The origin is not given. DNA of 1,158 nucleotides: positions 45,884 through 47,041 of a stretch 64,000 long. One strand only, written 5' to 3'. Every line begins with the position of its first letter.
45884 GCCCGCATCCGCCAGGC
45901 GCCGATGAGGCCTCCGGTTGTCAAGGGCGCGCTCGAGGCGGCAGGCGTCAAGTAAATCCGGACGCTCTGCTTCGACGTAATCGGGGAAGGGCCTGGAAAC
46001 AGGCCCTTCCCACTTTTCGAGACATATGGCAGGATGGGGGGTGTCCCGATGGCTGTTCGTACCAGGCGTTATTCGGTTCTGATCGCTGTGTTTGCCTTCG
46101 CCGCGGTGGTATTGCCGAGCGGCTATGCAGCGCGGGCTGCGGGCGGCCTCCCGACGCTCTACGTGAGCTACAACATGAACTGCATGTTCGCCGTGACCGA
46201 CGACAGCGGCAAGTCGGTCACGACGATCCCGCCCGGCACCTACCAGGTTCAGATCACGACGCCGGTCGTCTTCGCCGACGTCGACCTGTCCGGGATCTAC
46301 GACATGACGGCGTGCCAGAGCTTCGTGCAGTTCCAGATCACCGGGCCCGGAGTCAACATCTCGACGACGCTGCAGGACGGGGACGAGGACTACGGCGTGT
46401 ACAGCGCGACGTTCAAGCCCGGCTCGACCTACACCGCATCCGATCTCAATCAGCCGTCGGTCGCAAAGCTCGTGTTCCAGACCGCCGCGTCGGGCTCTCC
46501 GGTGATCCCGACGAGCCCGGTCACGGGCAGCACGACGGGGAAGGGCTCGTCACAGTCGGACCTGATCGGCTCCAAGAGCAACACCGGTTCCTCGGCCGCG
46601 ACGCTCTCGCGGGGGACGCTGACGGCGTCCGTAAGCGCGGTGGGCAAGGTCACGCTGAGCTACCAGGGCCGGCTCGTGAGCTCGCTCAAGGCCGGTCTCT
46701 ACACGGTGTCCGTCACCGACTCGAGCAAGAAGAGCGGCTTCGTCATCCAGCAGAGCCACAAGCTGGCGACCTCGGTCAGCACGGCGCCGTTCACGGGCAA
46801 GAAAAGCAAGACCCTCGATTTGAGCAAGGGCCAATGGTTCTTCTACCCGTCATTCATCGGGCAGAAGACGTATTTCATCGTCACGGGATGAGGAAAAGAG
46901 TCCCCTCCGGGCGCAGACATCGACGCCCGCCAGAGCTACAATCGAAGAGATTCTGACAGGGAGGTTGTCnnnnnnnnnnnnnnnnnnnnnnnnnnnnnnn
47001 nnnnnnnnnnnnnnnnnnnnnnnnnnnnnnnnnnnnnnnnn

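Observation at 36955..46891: Two IorAB-type operon copies: protein-identical flanks about 9% diverged at DNA level, but a half-diverged and broken core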

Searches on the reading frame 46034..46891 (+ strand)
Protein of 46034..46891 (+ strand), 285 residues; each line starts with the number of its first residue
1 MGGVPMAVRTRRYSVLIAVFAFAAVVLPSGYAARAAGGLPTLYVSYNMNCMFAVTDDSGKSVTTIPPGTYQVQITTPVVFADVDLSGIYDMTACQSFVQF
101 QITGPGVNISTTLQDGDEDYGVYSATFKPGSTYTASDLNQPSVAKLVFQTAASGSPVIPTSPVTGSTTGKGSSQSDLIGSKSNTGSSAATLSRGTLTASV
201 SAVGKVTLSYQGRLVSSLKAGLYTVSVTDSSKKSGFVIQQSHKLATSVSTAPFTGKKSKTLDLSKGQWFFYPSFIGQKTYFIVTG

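Call 6: search_protein_families(library=pfam, proteins=[window:46034-46891:+], max_evalue=0.01)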
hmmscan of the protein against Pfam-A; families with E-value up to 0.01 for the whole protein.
window:46034-46891:+ (285 aa): 0 families

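Call 59: find_encoding_contigs(protein=window:46034-46891:+, flank=10000, max_places=4)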
Protein window:46034-46891:+ (285 aa): no gene with exactly this product is on record in the collection.

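Call 61: search_protein_families(library=ncbifam, proteins=[window:46034-46891:+], max_evalue=0.01)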
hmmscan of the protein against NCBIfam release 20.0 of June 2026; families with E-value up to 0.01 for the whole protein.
window:46034-46891:+ (285 aa): 1 family
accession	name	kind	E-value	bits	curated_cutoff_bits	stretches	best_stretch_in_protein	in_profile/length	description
TIGR04183.1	Por_Secre_tail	domain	0.0012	18.8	23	0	212-233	43-66/72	T9SS type A sorting domain-containing protein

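Call 64: search_solved_structures(query=window:46034-46891:+, max_evalue=1)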
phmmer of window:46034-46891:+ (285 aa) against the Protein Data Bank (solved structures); distinct sequences matched with E-value up to 1: 0.

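Call 65: find_homologous_proteins(query=window:46034-46888:+, max_evalue=0.00001)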
Query window:46034-46888:+ (285 aa): 188 proteins with E <= 0.00001 among 2588 candidates; the best 120 are listed.
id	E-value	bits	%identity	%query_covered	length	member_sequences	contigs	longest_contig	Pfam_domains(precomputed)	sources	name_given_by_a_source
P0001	1.1e-161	555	94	98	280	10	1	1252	-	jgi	jgi:hypothetical protein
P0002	9.3e-147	506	84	98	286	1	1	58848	-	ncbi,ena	-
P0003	1.3e-122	426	73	94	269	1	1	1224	-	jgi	jgi:hypothetical protein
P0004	2.9e-111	389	65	100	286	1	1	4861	-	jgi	jgi:hypothetical protein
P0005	4.3e-110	385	64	100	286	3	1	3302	-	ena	-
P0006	9.0e-109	381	64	100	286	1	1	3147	-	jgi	jgi:hypothetical protein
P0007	1.9e-107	377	63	100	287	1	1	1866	-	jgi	jgi:hypothetical protein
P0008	5.4e-104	365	64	90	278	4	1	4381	-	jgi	jgi:hypothetical protein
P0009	6.9e-103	362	62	100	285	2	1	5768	-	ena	-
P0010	1.1e-102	361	61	90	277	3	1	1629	-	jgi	jgi:hypothetical protein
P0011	3.3e-102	360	61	98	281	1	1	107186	-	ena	-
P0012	2.4e-98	347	61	86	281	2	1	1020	-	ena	-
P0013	7.3e-98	345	64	86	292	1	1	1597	-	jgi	jgi:hypothetical protein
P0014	3.7e-97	343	61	89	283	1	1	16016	-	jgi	jgi:hypothetical protein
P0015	1.7e-96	341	63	87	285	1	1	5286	-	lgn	-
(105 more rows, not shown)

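Call 72: predict_structure(alignment_id=A1)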
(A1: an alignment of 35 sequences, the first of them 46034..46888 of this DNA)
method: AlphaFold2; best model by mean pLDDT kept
length: 285 residues; sequences in the alignment: 35
mean_pLDDT: 75.0   pTM: 0.45
mean pLDDT of the five models: 75.0, 72.3, 71.3, 70.9, 70.6
residues with pLDDT >= 90: 124; 70-90: 63; 50-70: 34; < 50: 64
segments of 3 or more residues with pLDDT < 50: 1-5, 9-36, 161-188
pLDDT, mean of each block of 10 residues (from residue 1): 46 43 40 52 85 89 94 77 59 67 93 63 87 91 88 81 36 29 40 91 93 94 94 93 92 88 95 88 93
secondary structure, 60 per line:
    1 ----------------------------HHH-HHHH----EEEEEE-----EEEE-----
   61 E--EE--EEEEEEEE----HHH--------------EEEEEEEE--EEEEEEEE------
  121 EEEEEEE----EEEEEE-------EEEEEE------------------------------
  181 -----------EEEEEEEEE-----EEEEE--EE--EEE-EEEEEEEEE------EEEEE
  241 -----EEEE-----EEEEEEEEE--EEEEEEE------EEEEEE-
elements in order: H33-36 E41-46 E52-55 E68-75 E97-104 E107-114 E121-127 E132-137 E145-150 E192-200 E206-210 E217-219 E221-229 E236-240 E246-249 E255-263 E266-272 E279-284

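Call 74: fold_search(model_id=the predicted structure, library=pdb)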
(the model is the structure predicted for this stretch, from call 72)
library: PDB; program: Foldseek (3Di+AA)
matches with E <= 10: 1342; with E <= 0.001: 244
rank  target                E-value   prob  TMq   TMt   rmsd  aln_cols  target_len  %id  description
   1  3gdc_A                7.1e-07  1.00  0.24  0.24  19.6       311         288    9  Crystal structure of multicopper oxidase (released 2010-03-09)
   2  8z59_B                8.8e-07  1.00  0.23  0.16  17.8       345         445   11  The X-Ray crystal structure of multicopper oxidase from Sulfurimonas sp. (released 2025-02-19)
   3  3ta4_D                9.3e-07  1.00  0.25  0.26  18.8       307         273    7  Small laccase from Amycolatopsis sp. ATCC 39116 complexed with 1-(3,4-dimethoxyphenyl)-2-(2-methoxyphenoxy)-1,3-dihydr (released 2012-09-12)
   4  8z59_A                1.4e-06  1.00  0.22  0.15  18.6       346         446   11  The X-Ray crystal structure of multicopper oxidase from Sulfurimonas sp. (released 2025-02-19)
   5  2dv6_A                1.4e-06  1.00  0.27  0.19  16.8       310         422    8  Crystal structure of nitrite reductase from Hyphomicrobium denitrificans (released 2007-02-20)
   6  3ta4_E                1.5e-06  1.00  0.23  0.24  18.8       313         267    7  Small laccase from Amycolatopsis sp. ATCC 39116 complexed with 1-(3,4-dimethoxyphenyl)-2-(2-methoxyphenoxy)-1,3-dihydr (released 2012-09-12)
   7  3gdc_B                1.6e-06  1.00  0.23  0.23  19.8       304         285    8  Crystal structure of multicopper oxidase (released 2010-03-09)
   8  6tfo_B                1.7e-06  1.00  0.26  0.19  21.1       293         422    8  Crystal structure of as isolated three-domain copper-containing nitrite reductase from Hyphomicrobium denitrificans st (released 2020-06-10)
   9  9gly                  1.7e-06  1.00  0.22  0.13  19.7       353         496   12  Structure of an ancestral laccase from Agaricales fungi (released 2025-09-10)
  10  6tfd_A                2.0e-06  1.00  0.26  0.19  21.5       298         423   10  Crystal structure of nitrite and NO bound three-domain copper-containing nitrite reductase from Hyphomicrobium denitri (released 2020-06-10)
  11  6rh9_G                2.1e-06  1.00  0.22  0.23  19.5       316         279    8  Crystal Structure of Two-Domain Laccase mutant I170F from Streptomyces griseoflavus (released 2019-07-17)
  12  5o3k_I                2.2e-06  1.00  0.22  0.23  19.4       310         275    9  Crystal Structure of mutant M54L/M64L/M96L of Two-Domain Laccase from Streptomyces griseoflavus with 1 mM copper sulfa (released 2018-03-28)
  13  8fdg                  2.8e-06  0.99  0.19  0.05  20.8       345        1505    9  Cryo-EM structure of coagulation factor V short (released 2023-03-15)
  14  6tfo_C                2.9e-06  1.00  0.28  0.20  20.5       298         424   10  Crystal structure of as isolated three-domain copper-containing nitrite reductase from Hyphomicrobium denitrificans st (released 2020-06-10)
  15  6w2k_A                3.3e-06  1.00  0.22  0.15  19.3       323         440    8  Crystal structure of laccase from Thermus thermophilus HB27 in reducing conditions (Na2,S2,O2, 20 min) (released 2021-03-10)
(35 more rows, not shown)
